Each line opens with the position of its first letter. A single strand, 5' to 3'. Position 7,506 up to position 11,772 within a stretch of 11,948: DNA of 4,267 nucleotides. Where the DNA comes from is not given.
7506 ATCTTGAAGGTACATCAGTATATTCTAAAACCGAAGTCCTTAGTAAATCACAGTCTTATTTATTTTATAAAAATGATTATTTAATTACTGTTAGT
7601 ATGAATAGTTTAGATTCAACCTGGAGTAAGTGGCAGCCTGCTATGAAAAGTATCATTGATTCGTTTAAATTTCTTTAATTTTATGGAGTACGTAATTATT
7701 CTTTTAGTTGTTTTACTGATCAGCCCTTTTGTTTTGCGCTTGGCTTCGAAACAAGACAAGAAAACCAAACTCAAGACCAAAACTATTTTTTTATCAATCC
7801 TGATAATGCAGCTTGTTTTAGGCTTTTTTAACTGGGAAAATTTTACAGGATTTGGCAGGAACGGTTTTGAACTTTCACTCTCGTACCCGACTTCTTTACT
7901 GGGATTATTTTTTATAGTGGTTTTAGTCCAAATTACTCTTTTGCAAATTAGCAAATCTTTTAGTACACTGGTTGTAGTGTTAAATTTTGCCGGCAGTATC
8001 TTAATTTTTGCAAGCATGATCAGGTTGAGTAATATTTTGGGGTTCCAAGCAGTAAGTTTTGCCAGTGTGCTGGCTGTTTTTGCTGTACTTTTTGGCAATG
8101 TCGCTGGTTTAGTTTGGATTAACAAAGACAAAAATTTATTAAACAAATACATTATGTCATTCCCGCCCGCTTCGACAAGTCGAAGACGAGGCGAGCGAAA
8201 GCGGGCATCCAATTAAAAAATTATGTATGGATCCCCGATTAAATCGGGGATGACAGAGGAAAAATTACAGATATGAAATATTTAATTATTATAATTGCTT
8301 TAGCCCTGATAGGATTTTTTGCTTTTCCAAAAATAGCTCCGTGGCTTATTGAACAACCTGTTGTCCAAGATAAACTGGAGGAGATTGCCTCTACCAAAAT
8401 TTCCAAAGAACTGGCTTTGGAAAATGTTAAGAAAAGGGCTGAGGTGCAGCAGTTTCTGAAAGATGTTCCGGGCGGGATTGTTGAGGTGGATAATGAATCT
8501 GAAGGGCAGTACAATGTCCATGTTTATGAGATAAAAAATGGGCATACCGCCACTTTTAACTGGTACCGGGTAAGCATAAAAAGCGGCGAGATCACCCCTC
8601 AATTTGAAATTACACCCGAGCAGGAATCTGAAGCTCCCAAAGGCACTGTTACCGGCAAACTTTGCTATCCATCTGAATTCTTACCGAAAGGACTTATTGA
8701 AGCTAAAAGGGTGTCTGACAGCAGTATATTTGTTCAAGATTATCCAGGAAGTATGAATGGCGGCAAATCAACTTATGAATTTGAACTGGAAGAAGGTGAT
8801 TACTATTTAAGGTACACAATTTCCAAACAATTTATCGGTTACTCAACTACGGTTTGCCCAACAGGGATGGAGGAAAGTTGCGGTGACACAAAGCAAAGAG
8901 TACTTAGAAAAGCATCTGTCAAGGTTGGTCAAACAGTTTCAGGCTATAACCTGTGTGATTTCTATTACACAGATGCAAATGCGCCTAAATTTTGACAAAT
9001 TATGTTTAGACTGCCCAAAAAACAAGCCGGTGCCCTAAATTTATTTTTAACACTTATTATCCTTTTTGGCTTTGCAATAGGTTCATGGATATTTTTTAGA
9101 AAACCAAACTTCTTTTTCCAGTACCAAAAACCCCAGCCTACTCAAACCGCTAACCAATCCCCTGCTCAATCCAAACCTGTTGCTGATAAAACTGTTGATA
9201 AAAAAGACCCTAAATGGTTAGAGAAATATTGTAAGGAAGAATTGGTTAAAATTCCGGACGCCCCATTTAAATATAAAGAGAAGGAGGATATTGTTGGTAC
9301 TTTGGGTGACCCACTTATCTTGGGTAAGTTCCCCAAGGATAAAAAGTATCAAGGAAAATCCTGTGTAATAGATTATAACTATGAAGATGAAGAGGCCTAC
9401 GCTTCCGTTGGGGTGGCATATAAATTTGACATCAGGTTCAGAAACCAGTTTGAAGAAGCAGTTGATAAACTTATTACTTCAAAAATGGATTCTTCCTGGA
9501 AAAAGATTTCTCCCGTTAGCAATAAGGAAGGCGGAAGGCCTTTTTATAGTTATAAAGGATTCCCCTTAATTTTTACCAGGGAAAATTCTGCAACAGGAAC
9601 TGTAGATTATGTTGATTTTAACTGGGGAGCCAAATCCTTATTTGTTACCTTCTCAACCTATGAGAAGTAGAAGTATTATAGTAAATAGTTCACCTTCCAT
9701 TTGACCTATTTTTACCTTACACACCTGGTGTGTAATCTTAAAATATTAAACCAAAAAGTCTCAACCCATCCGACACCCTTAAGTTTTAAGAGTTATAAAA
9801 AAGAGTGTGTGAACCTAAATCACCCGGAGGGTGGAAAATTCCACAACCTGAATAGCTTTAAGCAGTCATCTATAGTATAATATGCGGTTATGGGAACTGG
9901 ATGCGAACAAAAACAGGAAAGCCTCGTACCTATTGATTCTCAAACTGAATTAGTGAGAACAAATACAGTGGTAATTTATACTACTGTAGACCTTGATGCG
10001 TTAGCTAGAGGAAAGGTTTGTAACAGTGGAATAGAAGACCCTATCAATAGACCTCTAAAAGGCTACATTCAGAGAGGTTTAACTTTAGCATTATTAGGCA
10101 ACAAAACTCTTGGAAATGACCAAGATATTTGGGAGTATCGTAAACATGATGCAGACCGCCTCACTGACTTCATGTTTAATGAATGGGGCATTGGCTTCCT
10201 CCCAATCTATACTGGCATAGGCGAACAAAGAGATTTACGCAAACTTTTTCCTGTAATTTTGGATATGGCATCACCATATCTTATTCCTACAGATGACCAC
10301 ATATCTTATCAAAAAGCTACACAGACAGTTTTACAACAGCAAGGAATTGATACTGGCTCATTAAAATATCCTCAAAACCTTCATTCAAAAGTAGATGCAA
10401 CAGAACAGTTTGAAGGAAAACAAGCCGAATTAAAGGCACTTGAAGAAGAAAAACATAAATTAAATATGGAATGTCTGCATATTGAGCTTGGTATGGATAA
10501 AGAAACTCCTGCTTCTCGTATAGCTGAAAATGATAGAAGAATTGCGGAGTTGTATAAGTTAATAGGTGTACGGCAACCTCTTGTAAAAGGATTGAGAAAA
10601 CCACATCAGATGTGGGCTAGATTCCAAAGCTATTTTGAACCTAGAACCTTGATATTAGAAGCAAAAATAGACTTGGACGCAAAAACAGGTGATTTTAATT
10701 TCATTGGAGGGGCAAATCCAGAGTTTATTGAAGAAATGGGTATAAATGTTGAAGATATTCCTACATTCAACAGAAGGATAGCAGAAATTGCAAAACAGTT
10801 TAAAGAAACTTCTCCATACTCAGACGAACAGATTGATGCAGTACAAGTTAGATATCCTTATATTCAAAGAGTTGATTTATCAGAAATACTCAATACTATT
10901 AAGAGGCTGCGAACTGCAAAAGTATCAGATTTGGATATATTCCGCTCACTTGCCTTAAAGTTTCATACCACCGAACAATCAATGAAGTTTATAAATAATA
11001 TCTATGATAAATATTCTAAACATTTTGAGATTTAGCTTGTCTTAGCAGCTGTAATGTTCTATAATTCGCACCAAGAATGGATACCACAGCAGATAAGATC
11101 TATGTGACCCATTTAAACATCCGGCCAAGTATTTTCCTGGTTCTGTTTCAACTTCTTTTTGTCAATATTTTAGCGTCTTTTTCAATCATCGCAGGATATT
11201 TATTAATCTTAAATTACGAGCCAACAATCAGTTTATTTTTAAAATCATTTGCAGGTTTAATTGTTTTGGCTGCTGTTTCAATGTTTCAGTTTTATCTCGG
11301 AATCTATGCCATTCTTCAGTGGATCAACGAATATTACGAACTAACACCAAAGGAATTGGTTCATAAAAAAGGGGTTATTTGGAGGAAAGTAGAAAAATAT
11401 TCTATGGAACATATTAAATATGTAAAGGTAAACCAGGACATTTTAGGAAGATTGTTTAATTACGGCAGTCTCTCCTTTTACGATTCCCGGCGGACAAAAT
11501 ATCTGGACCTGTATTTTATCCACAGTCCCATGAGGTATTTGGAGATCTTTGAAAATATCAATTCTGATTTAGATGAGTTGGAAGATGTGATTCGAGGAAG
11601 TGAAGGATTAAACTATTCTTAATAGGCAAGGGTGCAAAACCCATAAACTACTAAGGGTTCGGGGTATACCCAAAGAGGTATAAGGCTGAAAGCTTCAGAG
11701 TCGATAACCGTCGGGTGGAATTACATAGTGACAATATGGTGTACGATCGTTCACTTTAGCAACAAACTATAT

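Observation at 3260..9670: Divergent, roughly mirror-symmetric eight-gene island encoding only membrane-tethered ectodomain proteins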

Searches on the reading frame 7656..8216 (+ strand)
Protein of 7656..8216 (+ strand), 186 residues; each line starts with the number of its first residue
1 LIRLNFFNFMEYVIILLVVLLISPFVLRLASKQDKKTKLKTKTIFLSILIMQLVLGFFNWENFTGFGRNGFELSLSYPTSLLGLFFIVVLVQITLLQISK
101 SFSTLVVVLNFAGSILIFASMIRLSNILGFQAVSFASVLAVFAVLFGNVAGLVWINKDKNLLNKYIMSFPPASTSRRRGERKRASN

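Call 3: search_protein_families(library=pfam, proteins=[window:7656-8216:+], max_evalue=1)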
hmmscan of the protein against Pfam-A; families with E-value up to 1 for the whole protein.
window:7656-8216:+ (186 aa): 2 families
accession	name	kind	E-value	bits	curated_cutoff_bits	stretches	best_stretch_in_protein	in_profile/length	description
PF08019.17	EptA_B_N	-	0.064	13.6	22.3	1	8-74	66-132/152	Phosphoethanolamine transferase EptA/EptB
PF17555.7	TssN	-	0.23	11.3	30.3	1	9-145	1-136/274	Type VI secretion system, TssN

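Call 24: search_protein_families(library=ncbifam, proteins=[window:7656-8216:+], max_evalue=1)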
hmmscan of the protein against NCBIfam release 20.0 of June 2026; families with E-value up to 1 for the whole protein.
window:7656-8216:+ (186 aa): 2 families
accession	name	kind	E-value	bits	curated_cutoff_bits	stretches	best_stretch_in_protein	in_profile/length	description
NF045937.1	MSC_0624_12TM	equivalog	0.06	11.9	70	1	13-167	217-377/445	MSC_0624 family F1-like ATPase-associated membrane protein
NF007884.0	PRK10591.1-2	equivalog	0.067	13.3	147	1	105-185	10-94/96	hypothetical protein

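Call 66: search_protein_families(library=padloc, proteins=[window:7683-8216:+], max_evalue=0.01)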
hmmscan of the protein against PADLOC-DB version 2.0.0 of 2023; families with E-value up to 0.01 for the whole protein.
window:7683-8216:+ (177 aa): 0 families

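Call 67: search_protein_families(library=phrogs, proteins=[window:7683-8216:+], max_evalue=0.01)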
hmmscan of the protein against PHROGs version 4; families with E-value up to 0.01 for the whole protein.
window:7683-8216:+ (177 aa): 0 families

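Call 70: search_protein_representatives(protein=window:7683-8216:+)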
Query: 177 residues. Proteins with E-value up to 0.001 (for the whole library): 28; up to 1e-10: 24; up to 1e-30: 10. The best 28 are listed.
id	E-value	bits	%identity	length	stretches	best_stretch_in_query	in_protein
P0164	7.1e-40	153.1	54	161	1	4-157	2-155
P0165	2.1e-39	151.5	50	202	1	2-164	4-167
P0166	3.3e-39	150.9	54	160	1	2-156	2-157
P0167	1.0e-37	146.0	44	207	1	3-169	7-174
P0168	1.6e-37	145.4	49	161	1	1-156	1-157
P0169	8.4e-37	143.1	50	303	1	4-162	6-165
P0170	7.9e-36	139.9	45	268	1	3-177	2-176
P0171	9.5e-35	136.4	51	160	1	2-156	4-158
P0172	3.3e-31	124.9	47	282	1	6-159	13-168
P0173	9.1e-31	123.5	51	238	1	19-154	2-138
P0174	1.2e-29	119.8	46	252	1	2-151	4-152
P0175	1.4e-29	119.7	45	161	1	3-152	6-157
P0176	3.5e-27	111.8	53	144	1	2-150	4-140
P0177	4.1e-27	111.6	50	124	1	38-156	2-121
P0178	1.2e-20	90.6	54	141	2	74-157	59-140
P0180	9.5e-20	87.7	36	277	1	4-169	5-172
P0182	2.5e-17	79.8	38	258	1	3-152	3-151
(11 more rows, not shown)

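Call 75: search_protein_families(library=pfam, proteins=[P0169, P0170, P0172, P0174, P0180, P0182, P0173, P0165, P0167], max_evalue=1)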
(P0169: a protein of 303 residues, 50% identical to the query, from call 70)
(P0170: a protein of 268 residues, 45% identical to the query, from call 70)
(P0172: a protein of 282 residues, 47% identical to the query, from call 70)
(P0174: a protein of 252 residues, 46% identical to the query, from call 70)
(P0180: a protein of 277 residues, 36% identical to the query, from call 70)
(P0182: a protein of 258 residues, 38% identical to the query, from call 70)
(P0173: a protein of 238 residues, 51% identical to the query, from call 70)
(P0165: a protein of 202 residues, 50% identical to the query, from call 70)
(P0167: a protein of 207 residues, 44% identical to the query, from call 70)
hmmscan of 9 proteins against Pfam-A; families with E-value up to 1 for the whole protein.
P0169 (303 aa): 6 families
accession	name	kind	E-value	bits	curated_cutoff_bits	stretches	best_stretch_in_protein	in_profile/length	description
PF03413.25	PepSY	-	0.0027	18.4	24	1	226-294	2-58/60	Peptidase propeptide and YPEB domain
PF03609.19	EII-Sor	-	0.0034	17.3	26.3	1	156-212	111-167/233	PTS system sorbose-specific iic component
PF05545.16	FixQ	-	0.16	12.4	29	1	182-217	9-44/49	Cbb3-type cytochrome oxidase component FixQ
PF15128.11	T_cell_tran_alt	-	0.16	12.2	27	0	163-197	12-46/92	T-cell leukemia translocation-altered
PF07666.16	MpPF26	-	0.23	12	37.2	1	134-174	15-55/75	M penetrans paralogue family 26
PF03356.20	Pox_LP_H2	-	0.23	11.8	27.6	1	165-208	12-55/188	Viral late protein H2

P0170 (268 aa): 3 families
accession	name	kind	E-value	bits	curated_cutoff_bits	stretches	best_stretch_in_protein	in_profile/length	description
PF09843.14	DUF2070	-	0.00031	19.6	30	1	40-259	20-230/561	Predicted membrane protein (DUF2070)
PF19733.4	DUF6223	-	0.0015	19.2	27.4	0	95-147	7-58/98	Family of unknown function (DUF6223)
PF06612.16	DUF1146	-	0.027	14.9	25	1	23-48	22-47/48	Protein of unknown function (DUF1146)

P0172 (282 aa): 0 families

P0174 (252 aa): 2 families
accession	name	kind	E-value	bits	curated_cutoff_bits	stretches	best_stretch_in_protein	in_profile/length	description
PF19451.5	DUF5989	-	0.031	14.8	27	1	145-172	9-36/49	Family of unknown function (DUF5989)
PF17197.9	DUF5134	-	0.06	13.7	29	1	130-186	33-89/152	Domain of unknown function (DUF5134)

P0180 (277 aa): 3 families
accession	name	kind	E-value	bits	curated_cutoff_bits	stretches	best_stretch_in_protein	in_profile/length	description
PF05875.18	Ceramidase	-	0.032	14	32.5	1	78-197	85-185/259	Ceramidase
PF16214.10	AC_N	-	0.04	13.5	30.9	1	75-154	202-281/415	Adenylyl cyclase N-terminal extracellular and transmembrane region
PF13273.12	DUF4064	-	0.43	11.3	32.1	1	130-197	8-72/102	Protein of unknown function (DUF4064)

P0182 (258 aa): 1 family
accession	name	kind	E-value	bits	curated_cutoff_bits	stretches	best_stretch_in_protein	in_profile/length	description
PF03413.25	PepSY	-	0.12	13.1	24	1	190-257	2-59/60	Peptidase propeptide and YPEB domain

P0173 (238 aa): 3 families
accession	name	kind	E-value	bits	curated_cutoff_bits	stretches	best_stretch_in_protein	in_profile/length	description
PF19683.4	DUF6185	-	0.068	11.7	25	1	69-163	313-413/825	Family of unknown function (DUF6185)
PF01059.23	Oxidored_q5_N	-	0.39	11.3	22.7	1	60-160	7-109/110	NADH-ubiquinone oxidoreductase chain 4, amino terminus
PF25425.1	YfjL_N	-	0.57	11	27.8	1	150-227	5-83/97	YfjL-like, N-terminal domain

P0165 (202 aa): 2 families
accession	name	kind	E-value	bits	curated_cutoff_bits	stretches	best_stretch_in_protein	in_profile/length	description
PF22606.2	Cdc6-ORC-like_ATPase_lid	-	0.066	13.6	27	1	13-41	21-49/60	Cdc6/ORC-like, ATPase lid domain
PF07584.16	BatA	-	0.89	10.5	25.9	0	1-31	1-33/77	Aerotolerance regulator N-terminal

P0167 (207 aa): 0 families

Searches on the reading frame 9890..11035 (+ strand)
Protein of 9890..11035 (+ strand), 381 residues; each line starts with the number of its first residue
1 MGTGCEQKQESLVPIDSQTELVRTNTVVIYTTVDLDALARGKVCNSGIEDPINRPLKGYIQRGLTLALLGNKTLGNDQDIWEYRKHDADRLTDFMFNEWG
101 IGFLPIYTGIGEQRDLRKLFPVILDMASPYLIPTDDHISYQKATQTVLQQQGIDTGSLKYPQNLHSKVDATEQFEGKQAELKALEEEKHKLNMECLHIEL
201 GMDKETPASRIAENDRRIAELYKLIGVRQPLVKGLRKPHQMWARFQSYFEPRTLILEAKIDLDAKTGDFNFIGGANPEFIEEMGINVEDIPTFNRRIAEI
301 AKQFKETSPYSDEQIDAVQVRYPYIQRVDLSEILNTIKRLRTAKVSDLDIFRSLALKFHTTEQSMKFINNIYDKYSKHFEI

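Call 4: search_protein_families(library=pfam, proteins=[window:9890-11035:+], max_evalue=0.1)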
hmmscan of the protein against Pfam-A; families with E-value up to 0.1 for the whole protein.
window:9890-11035:+ (381 aa): 1 family
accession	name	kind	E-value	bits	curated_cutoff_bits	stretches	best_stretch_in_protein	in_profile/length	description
PF15372.11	DUF4600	-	0.069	13.9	27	1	178-224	56-104/128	Domain of unknown function (DUF4600)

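Call 24: search_protein_families(library=ncbifam, proteins=[window:9890-11035:+], max_evalue=1)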
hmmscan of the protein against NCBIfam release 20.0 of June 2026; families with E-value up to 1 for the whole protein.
window:9890-11035:+ (381 aa): 0 families

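Call 66: search_protein_families(library=padloc, proteins=[window:9890-11035:+], max_evalue=0.01)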
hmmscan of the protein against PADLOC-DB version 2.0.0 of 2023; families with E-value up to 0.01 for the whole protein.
window:9890-11035:+ (381 aa): 0 families

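Call 67: search_protein_families(library=phrogs, proteins=[window:9890-11035:+], max_evalue=0.01)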
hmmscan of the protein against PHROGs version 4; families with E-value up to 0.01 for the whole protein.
window:9890-11035:+ (381 aa): 0 families

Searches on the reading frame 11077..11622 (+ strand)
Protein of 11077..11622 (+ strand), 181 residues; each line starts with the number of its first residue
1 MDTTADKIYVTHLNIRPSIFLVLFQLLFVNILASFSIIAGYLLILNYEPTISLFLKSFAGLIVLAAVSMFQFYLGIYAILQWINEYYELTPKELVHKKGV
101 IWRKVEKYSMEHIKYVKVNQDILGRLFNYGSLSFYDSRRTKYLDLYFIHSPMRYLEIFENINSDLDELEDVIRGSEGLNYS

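Call 4: search_protein_families(library=pfam, proteins=[window:11077-11622:+], max_evalue=0.1)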
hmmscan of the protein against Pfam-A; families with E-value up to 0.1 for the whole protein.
window:11077-11622:+ (181 aa): 1 family
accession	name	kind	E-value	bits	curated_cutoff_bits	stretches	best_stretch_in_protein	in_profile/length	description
PF03703.20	bPH_2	-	3.1e-08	34.2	22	1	87-135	6-54/78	Bacterial PH domain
